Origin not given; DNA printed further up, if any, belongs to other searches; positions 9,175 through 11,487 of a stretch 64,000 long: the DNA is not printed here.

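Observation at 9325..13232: Translationally coupled tandem paralogs encoding ~650-aa membrane proteins of no recognisable family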

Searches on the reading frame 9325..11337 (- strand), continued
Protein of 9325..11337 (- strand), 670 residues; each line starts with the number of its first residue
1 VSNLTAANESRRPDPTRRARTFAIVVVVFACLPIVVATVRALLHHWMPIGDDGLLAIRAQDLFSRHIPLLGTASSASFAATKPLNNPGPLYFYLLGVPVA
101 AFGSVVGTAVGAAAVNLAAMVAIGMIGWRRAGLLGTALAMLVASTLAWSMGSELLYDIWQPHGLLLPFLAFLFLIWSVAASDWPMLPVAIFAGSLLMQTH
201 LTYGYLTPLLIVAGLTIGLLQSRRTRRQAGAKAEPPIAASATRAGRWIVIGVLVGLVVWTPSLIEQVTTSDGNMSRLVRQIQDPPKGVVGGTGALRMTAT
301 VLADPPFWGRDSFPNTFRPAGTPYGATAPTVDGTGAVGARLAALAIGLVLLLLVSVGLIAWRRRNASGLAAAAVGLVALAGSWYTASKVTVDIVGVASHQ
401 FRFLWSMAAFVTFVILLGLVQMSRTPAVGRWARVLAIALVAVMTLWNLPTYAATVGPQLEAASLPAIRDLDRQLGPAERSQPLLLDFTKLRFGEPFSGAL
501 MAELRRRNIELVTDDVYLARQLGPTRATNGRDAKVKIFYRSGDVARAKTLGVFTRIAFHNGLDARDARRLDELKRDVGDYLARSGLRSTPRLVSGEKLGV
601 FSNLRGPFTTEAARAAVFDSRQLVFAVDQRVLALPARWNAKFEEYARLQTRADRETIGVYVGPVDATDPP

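Call 66: search_protein_families(library=ncbifam, proteins=[L089:1476-2369:+], max_evalue=0.001)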
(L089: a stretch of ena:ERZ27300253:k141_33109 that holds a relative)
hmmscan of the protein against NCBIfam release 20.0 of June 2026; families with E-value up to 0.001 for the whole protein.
L089:1476-2369:+ (297 aa): 19 families
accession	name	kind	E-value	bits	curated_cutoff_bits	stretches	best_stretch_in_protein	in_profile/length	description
NF008978.0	PRK12324.1-4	equivalog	3.4e-102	341.7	207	1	4-289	33-321/322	decaprenyl-phosphate phosphoribosyltransferase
NF008976.0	PRK12324.1-1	equivalog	2.9e-81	273.2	474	1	5-289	20-305/306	decaprenyl-phosphate phosphoribosyltransferase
NF008977.0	PRK12324.1-2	equivalog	4.5e-49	167.5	234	1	6-283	5-283/297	decaprenyl-phosphate phosphoribosyltransferase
NF006088.0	PRK08238.1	equivalog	7.3e-49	166.7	351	1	3-217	192-408/482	UbiA family prenyltransferase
TIGR01473.1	cyoE_ctaB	equivalog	5.5e-14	52.6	210.3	1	6-139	3-137/281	heme o synthase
NF009523.0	PRK12884.1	equivalog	9.2e-11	41.4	269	1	2-144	3-140/279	prenyltransferase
NF003349.0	PRK04375.1-2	equivalog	7.6e-10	38.5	246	1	3-138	25-160/318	heme o synthase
NF035940.1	prenyl_rel_EboC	equivalog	9.3e-10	38.3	250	1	22-135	19-133/292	UbiA-like protein EboC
NF009521.0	PRK12882.1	equivalog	9.9e-08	31.5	296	1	4-140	6-138/280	geranylgeranylglycerol-phosphate geranylgeranyltransferase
NF045897.1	SCO3242_trans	equivalog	1.3e-07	31.5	260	1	34-136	26-127/287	SCO3242 family prenyltransferase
NF009522.0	PRK12883.1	equivalog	7e-07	29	353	1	2-155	2-151/279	geranylgeranylglycerol-phosphate geranylgeranyltransferase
TIGR01474.1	ubiA_proteo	equivalog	5e-06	26.2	275.45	1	25-118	22-122/282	4-hydroxybenzoate octaprenyltransferase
TIGR01476.1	chlor_syn_BchG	subfamily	7.4e-05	22.3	212.3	1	6-126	3-124/283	(bacterio)chlorophyll synthase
NF009512.0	PRK12872.1-1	equivalog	0.0001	22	278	1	41-141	43-144/303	geranylgeranylglycerol-phosphate geranylgeranyltransferase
NF003348.0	PRK04375.1-1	equivalog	0.00012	21.5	285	1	41-140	42-140/292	heme o synthase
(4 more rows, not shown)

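Call 71: list_cluster_members(proteins=[P0001, P0121, P0160, P0196, P0205, P0019, P0026, P0165])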
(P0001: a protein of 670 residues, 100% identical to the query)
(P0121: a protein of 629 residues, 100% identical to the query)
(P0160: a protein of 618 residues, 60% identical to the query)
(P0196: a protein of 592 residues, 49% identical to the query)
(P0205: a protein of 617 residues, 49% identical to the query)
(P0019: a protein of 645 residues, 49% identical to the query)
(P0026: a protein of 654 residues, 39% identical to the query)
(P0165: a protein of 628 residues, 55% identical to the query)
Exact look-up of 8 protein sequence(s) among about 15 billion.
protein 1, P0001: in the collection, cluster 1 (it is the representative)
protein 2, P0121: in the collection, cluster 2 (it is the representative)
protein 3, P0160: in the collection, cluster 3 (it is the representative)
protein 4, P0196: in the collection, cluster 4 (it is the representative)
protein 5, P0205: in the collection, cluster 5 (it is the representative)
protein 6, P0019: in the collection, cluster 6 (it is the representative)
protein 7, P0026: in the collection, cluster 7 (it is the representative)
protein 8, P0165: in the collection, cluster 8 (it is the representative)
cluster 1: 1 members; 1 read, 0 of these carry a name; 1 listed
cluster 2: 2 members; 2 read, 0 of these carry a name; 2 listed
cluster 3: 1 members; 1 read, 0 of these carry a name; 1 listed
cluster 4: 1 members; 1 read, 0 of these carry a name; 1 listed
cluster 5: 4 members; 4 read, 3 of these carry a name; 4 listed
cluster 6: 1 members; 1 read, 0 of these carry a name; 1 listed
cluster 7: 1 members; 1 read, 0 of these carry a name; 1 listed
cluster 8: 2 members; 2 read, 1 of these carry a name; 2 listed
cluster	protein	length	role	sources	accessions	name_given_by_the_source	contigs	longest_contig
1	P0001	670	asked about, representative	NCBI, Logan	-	-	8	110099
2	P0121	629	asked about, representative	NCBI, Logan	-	-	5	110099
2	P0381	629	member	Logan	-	-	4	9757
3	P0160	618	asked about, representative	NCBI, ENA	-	-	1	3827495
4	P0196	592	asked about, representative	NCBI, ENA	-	-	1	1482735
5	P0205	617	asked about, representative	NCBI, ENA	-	-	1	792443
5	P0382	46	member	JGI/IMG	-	hypothetical protein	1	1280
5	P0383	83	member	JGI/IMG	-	hypothetical protein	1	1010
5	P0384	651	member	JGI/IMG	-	hypothetical protein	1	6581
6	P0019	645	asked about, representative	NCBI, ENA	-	-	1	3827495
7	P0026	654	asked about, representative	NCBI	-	-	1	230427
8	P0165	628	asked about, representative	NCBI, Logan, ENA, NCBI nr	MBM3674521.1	MAG: hypothetical protein FJW88_06115 [Actinobacteria bacterium] | hypothetical protein [Actinomycetota bacterium]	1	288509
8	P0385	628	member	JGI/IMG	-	-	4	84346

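Call 79: find_related_loci(query=L089:1476-2369:+, collection=metagenome_contigs, flank=9000)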
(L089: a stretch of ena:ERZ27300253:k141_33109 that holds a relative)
Query L089:1476-2369:+ (297 aa) in metagenome_contigs; peptide patterns used: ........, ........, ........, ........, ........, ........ (x = any residue, [..] = any of these).
600 stretches matched a pattern (row limit reached: there are more); 541 encode a relative of the query (tblastn E <= 1e-3); the best 80 are kept; 80 distinct loci.
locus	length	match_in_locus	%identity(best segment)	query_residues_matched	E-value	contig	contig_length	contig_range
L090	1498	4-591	89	102-297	3e-112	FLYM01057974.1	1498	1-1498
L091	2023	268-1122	55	6-290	8e-95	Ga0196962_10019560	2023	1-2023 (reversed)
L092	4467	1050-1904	55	5-289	2e-90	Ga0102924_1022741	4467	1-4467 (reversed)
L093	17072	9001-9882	53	3-296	8e-90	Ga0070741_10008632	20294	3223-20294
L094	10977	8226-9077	52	5-288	1e-86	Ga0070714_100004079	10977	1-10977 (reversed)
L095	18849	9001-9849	51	6-288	5e-85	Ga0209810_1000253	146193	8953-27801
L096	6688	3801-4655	50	6-289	1e-84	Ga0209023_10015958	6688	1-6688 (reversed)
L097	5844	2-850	53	9-288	6e-84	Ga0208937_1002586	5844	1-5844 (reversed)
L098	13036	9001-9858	52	6-288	7e-83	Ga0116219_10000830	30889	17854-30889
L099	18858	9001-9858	51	6-288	2e-85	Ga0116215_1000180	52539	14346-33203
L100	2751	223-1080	52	3-288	5e-84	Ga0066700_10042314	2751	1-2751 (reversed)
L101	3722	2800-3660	49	3-288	6e-81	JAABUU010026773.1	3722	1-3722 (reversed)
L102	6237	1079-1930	50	6-290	1e-79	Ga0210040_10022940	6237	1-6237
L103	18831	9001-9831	53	14-288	1e-78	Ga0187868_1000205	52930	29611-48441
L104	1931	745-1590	50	3-287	5e-81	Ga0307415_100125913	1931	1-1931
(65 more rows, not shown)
